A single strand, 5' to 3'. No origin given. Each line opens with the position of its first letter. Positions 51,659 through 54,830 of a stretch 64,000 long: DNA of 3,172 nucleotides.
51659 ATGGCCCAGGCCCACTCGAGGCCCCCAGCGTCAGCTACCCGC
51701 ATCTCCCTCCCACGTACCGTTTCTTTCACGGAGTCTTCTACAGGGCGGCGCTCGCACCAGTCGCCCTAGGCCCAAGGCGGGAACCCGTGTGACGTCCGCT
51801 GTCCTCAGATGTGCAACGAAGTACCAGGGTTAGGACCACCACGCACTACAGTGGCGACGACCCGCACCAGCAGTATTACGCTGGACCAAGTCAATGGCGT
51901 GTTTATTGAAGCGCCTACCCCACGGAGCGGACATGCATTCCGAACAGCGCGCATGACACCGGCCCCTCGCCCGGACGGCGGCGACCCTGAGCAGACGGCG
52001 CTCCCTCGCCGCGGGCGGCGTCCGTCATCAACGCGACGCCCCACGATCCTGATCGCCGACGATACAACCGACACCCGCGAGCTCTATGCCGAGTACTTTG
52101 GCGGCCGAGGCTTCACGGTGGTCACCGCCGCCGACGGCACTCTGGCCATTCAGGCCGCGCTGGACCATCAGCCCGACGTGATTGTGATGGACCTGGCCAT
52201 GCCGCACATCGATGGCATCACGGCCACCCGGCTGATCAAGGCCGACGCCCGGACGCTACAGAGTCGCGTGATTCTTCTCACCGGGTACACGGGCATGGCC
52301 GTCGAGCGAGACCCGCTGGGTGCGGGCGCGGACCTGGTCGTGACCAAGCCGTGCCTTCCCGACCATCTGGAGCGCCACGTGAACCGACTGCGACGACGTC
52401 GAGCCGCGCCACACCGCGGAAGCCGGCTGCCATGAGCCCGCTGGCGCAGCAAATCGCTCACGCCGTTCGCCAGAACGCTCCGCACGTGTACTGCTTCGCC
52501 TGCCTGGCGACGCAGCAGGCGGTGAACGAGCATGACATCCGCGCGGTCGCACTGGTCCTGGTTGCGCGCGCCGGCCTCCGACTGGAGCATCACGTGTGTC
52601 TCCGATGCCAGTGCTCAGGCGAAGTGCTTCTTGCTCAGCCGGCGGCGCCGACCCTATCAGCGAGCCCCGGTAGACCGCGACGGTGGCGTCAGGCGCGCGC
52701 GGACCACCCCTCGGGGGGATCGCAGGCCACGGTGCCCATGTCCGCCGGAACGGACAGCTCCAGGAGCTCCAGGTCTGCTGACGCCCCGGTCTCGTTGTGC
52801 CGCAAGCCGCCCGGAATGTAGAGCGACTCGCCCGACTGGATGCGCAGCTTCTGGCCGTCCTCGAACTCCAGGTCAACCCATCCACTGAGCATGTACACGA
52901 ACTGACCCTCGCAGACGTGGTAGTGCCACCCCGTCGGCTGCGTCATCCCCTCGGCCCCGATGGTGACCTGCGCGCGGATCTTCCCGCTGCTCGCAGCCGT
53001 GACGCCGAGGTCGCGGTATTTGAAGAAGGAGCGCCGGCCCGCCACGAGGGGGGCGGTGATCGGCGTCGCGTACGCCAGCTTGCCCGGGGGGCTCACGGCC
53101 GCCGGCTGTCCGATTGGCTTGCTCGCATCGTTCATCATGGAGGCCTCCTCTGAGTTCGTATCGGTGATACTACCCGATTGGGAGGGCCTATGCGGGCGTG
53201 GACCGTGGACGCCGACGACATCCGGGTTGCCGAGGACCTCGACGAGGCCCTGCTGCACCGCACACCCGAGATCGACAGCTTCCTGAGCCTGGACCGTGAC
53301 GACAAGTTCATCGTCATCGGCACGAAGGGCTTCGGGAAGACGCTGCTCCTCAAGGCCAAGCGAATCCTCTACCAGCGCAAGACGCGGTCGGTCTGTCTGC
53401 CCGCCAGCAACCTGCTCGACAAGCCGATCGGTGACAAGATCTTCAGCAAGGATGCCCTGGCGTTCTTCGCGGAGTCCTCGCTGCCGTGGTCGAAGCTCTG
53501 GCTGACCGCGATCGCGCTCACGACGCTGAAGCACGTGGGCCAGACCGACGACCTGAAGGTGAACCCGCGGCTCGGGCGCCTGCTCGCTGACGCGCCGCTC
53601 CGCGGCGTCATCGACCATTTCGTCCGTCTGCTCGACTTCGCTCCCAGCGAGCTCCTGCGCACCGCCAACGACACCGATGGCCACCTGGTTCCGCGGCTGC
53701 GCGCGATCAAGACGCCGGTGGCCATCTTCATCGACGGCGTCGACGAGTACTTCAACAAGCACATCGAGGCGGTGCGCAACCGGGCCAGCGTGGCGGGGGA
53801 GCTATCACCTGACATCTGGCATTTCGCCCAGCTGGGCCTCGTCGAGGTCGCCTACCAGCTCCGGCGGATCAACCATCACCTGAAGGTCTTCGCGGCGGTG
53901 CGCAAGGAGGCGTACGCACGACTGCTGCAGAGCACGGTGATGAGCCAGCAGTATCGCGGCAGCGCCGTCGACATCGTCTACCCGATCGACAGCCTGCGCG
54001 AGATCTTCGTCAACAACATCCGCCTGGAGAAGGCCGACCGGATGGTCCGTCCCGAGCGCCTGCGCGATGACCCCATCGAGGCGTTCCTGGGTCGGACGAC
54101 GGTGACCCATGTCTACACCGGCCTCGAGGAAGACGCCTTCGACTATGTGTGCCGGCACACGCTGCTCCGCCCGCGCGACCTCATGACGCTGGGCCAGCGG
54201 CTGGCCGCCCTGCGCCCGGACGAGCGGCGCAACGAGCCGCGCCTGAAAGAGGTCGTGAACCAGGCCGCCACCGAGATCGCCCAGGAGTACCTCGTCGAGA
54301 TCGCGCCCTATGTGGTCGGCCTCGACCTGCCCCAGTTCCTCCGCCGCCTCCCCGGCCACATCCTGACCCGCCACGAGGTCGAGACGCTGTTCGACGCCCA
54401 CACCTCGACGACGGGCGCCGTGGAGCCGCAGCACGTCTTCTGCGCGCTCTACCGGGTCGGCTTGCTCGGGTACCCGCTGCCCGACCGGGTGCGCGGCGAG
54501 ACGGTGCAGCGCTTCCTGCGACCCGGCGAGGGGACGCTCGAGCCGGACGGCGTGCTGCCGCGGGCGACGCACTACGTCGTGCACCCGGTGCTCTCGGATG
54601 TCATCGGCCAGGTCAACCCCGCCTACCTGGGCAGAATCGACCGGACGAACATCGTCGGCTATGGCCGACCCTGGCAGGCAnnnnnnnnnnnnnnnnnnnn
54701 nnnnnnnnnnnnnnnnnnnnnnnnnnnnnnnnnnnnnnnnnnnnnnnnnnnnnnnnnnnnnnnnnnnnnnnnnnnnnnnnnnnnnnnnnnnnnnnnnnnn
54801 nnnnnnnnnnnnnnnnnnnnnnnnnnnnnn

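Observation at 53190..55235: Monocistronic P-loop NTPase with a C-terminal class-III-cyclase-like domain: candidate undescribed nucleotide-signalling or conflict protein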

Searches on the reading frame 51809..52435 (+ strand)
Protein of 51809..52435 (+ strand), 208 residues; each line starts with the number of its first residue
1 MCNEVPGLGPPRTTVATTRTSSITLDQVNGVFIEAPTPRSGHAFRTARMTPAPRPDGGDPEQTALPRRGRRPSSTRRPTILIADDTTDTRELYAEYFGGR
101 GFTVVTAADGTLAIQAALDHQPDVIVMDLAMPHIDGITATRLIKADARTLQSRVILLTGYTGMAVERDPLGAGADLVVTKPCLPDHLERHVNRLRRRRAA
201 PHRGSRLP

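Call 16: search_protein_families(library=pfam, proteins=[window:51809-52435:+], max_evalue=0.001)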
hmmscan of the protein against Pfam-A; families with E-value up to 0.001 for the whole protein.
window:51809-52435:+ (208 aa): 1 family
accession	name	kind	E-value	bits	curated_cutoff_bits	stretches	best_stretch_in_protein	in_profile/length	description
PF00072.30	Response_reg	-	2.1e-21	76.6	30.2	1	80-191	1-110/111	Response regulator receiver domain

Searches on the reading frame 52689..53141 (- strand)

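Call 16: search_protein_families(library=pfam, proteins=[window:52689-53141:-], max_evalue=0.001)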
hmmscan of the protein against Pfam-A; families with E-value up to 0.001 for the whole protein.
window:52689-53141:- (150 aa): 2 families
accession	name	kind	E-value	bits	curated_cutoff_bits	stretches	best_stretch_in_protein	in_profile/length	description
PF07883.17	Cupin_2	-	6e-09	35.9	27.2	1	70-117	11-56/70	Cupin domain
PF05899.18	Cupin_3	-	1.6e-06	28.1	23.5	1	68-114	15-61/74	EutQ-like cupin domain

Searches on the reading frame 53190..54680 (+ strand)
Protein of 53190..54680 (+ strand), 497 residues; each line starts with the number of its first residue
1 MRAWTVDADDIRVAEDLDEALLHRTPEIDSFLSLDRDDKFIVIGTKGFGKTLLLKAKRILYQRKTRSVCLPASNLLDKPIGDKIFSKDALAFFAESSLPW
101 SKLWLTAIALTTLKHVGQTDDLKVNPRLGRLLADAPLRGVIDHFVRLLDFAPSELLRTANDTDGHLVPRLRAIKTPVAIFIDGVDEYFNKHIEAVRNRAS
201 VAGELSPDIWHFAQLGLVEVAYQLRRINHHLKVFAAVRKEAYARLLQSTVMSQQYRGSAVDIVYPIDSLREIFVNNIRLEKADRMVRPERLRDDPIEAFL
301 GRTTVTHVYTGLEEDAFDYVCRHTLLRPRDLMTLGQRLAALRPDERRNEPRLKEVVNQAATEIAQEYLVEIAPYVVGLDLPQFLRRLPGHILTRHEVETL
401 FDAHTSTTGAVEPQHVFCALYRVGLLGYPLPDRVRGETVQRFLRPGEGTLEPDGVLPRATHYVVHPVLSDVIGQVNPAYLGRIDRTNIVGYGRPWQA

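Call 54: predict_structure(alignment_id=A4)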
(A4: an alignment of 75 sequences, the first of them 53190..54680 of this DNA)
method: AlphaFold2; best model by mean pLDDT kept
length: 497 residues; sequences in the alignment: 75
mean_pLDDT: 95.4   pTM: 0.94
mean pLDDT of the five models: 95.4, 95.1, 95.0, 94.9, 94.3
residues with pLDDT >= 90: 459; 70-90: 30; 50-70: 8; < 50: 0
segments of 3 or more residues with pLDDT < 50: none
pLDDT, mean of each block of 10 residues (from residue 1): 94 95 96 96 97 98 98 97 95 97 99 98 97 97 98 97 98 98 97 76 92 98 98 98 95 97 97 98 96 98 97 98 98 97 86 97 97 89 96 97 88 82 97 97 93 88 98 98 97 96
secondary structure, 60 per line:
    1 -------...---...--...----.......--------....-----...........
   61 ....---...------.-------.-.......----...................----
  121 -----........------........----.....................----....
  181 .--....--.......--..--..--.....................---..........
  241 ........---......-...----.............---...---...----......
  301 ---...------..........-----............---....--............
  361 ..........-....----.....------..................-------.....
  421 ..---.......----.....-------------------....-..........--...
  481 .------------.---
elements in order: H26-32 E41-44 H50-64 E68-70 H87-93 H98-116 H126-133 H140-147 H152-172 E177-181 H184-187 H190-196 H207-227 E231-238 H239-248 H252-257 E259-261 H266-278 H295-300 E304-306 E313-315 H316-322 H328-339 H343-346 H349-370 H372-375 H380-384 E391-393 H394-408 H416-422 E426-432 E437-441 E461-464 H466-475 H478-481
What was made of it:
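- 53190..54680 (+): ATPase switch module (aa 1-497): conserved N-terminal segment, P-loop core with a helical insertion, helical lid, winged-helix-like hairpin, and a conserved linker (YLIHP / NIVG-GR-W). AF2 gives pLDDT 95.4 and pTM 0.94 (call 54).
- On STAND NTPases: The model shows a helical region and a beta-hairpin at 426-441 (call 54).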

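Call 57: fold_search(model_id=the predicted structure, library=pdb)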
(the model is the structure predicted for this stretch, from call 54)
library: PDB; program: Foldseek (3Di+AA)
matches with E <= 10: 650; with E <= 0.001: 0
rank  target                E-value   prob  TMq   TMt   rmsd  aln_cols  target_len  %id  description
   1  8hr8_H                5.0e-03  0.96  0.29  0.18  16.6       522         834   12  Structure of heptameric RdrA ring (released 2023-02-01)
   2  9g5b_X                5.5e-03  0.96  0.23  0.30   9.3       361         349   12  Assembly intermediate of human mitochondrial ribosome small subunit (State A) (released 2025-04-23)
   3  2qby_B                6.3e-03  0.98  0.28  0.36  12.1       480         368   14  Crystal structure of a heterodimer of Cdc6/Orc1 initiators bound to origin DNA (from S. solfataricus) (released 2007-09-11)
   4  7uiy_D                9.2e-03  0.96  0.25  0.22  15.2       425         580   13  ClpAP complex bound to ClpS N-terminal extension, class IIIa (released 2022-10-26)
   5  7uiv_E                1.2e-02  0.97  0.26  0.23  13.7       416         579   13  ClpAP complex bound to ClpS N-terminal extension, class IIa (released 2022-11-09)
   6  8bob_C                1.3e-02  0.97  0.30  0.35  15.2       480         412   13  Structural basis for negative regulation of the maltose system (released 2023-10-18)
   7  2ce7_B                1.4e-02  0.95  0.25  0.29  11.6       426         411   12  EDTA treated (released 2006-02-09)
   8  7uiy_C                1.4e-02  0.94  0.25  0.23  14.6       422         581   13  ClpAP complex bound to ClpS N-terminal extension, class IIIa (released 2022-10-26)
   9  6ut4_C                2.3e-02  0.63  0.22  0.27  16.7       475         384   12  Cryo-EM structure of the asymmetric AAA+ domain hexamer from Thermococcus gammatolerans McrB (released 2020-10-21)
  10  6b5c                  2.7e-02  0.72  0.21  0.31  13.0       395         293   15  Structural Basis for Katanin Self-Assembly (released 2018-05-23)
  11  9jvp_E                2.9e-02  0.80  0.23  0.21  13.8       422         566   14  CryoEM structure of M. tuberculosis ClpC1P1P2 complex bound to bortezomib, conformation 3 (released 2025-03-19)
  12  6fkf_A                3.0e-02  0.51  0.19  0.19  22.5       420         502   12  Chloroplast F1Fo conformation 1 (released 2018-05-23)
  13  6epc_I                3.5e-02  0.75  0.24  0.29  11.7       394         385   14  Ground state 26S proteasome (GS2) (released 2018-02-07)
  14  9gi1_e                3.6e-02  0.82  0.24  0.21  15.3       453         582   12  Structure of the S.aureus MecA/ClpC/ClpP degradation system (released 2025-08-20)
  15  9hlz_W                3.6e-02  0.75  0.22  0.25  10.1       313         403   13  Translational activators Aep1, Aep2 and Atp25 in complex with mRNA and the yeast mitochondrial ribosome (released 2025-12-17)
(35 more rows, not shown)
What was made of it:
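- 53190..54680 (+): Weak fold matches are to RdrA, Cdc6/Orc1, MalT and NLRs (call 57).
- Closest known: RADAR RdrA and bacterial STAND/NLR-like immune ATPases. Same: They share the logic of an oligomerising switch ATPase coupled to an enzymatic effector (call 57).
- The confident AF2 model (pLDDT 95.4) weakly resembles ring- or oligomer-forming switch ATPases: RdrA heptamer, Cdc6/Orc1, MalT, a wheat resistosome and NOD2 (calls 54, 57).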

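Call 91: search_solved_structures(query=A4, max_evalue=1)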
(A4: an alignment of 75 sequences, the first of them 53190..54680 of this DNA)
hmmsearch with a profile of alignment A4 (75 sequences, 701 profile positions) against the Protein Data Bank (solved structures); distinct sequences matched with E-value up to 1: 28.
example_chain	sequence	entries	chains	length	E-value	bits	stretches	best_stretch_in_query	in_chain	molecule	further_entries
3mr7_A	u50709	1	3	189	5.4e-05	25.1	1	506-659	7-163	Adenylate/guanylate cyclase/hydrolase, alpha/beta fold family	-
1ybt_A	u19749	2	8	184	0.00043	22.2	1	535-648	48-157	hydrolase, alpha/beta hydrolase fold family | lipJ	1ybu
4wp3_A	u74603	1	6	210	0.0036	19.1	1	506-642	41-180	Ma1120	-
4wp8_A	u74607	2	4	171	0.004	19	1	534-642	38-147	Ma1120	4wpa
4wp9_A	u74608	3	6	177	0.0044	18.8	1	534-642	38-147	Ma1120 | Cyclase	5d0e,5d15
3et6_A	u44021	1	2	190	0.012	17.4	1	505-642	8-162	Soluble guanylyl cyclase beta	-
1fx2_A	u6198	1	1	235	0.012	17.4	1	501-648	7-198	RECEPTOR-TYPE ADENYLATE CYCLASE GRESAG 4.1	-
3r5g_A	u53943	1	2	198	0.013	17.3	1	503-637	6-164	CyaB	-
1fx4_A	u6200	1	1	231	0.042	15.6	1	508-648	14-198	RECEPTOR-TYPE ADENYLATE CYCLASE GRESAG 4.3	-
5d0g_A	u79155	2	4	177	0.045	15.5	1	534-642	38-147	Cyclase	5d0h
1wc0_A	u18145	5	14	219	0.082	14.6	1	495-638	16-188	ADENYLATE CYCLASE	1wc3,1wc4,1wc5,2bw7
6aoa_A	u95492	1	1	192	0.15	13.8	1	547-641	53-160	Bacterio-rhodopsin/guanylyl cyclase 1 fusion protein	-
4p2m_A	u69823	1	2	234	0.15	13.7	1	504-639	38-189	Adenylate cyclase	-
4p2f_A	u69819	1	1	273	0.18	13.5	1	504-639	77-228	Adenylate cyclase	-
7yz9_A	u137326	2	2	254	0.19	13.4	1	504-639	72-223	Adenylate cyclase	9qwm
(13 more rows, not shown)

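Call 93: fold_search(model_id=the predicted structure, library=viral)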
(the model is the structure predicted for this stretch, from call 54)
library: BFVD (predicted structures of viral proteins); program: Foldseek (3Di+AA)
matches with E <= 10: 350; with E <= 0.001: 0
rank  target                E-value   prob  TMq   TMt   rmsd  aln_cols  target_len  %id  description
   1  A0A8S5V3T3            5.8e-03  0.90  0.24  0.17  15.8       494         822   10  NLR family CARD domain-containing protein-inhibition, Muti-domain, Innate Immunity, Phosphorylation [Siphoviridae sp. cteDy1]
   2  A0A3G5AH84            1.4e-02  0.80  0.25  0.25  13.0       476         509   10  Uncharacterized protein [Sylvanvirus sp.]
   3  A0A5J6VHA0            2.8e-02  0.51  0.21  0.24  20.3       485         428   11  KAP family P-loop domain protein [Megaviridae environmental sample]
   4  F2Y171                2.9e-02  0.38  0.17  0.14  18.7       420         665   12  (no name in the UniProt tables at hand)
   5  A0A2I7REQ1            3.3e-02  0.91  0.26  0.19  12.8       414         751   13  (no name in the UniProt tables at hand)
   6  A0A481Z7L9            4.4e-02  0.60  0.26  0.22  14.4       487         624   11  Uncharacterized protein [Pithovirus LCPAC104]
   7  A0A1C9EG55            4.9e-02  0.91  0.25  0.25   9.8       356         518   12  (no name in the UniProt tables at hand)
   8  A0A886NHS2            5.9e-02  0.41  0.19  0.09  17.8       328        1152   10  (no name in the UniProt tables at hand)
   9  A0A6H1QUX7            6.2e-02  0.54  0.23  0.27  14.3       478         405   12  ATPase family protein [Ostreococcus mediterraneus virus 2]
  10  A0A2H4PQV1            6.5e-02  0.57  0.22  0.25  13.8       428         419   12  (no name in the UniProt tables at hand)
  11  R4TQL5                6.8e-02  0.66  0.25  0.22  13.6       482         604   13  (no name in the UniProt tables at hand)
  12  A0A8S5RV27            6.8e-02  0.41  0.17  0.15  15.0       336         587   12  ATP dependent DNA helicase [Siphoviridae sp. ctHip2]
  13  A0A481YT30            7.8e-02  0.80  0.23  0.21   9.6       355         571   11  ATPase family protein [Marseillevirus LCMAC102]
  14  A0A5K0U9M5            8.6e-02  0.80  0.24  0.21   9.8       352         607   12  AAA family ATPase [Yasminevirus sp. GU-2018]
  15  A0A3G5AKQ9            9.0e-02  0.72  0.24  0.19  12.5       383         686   15  AAA+ ATPase domain-containing protein [Sylvanvirus sp.]
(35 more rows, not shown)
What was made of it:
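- The fold matches for the ATPase are all weaker than E = 1e-3 (calls 57, 93), so its assignment to oligomerising switch ATPases rests on weak similarity plus motifs. The best, though weak, fold matches include RdrA of RADAR and NLR/STAND receptors (calls 57, 93).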
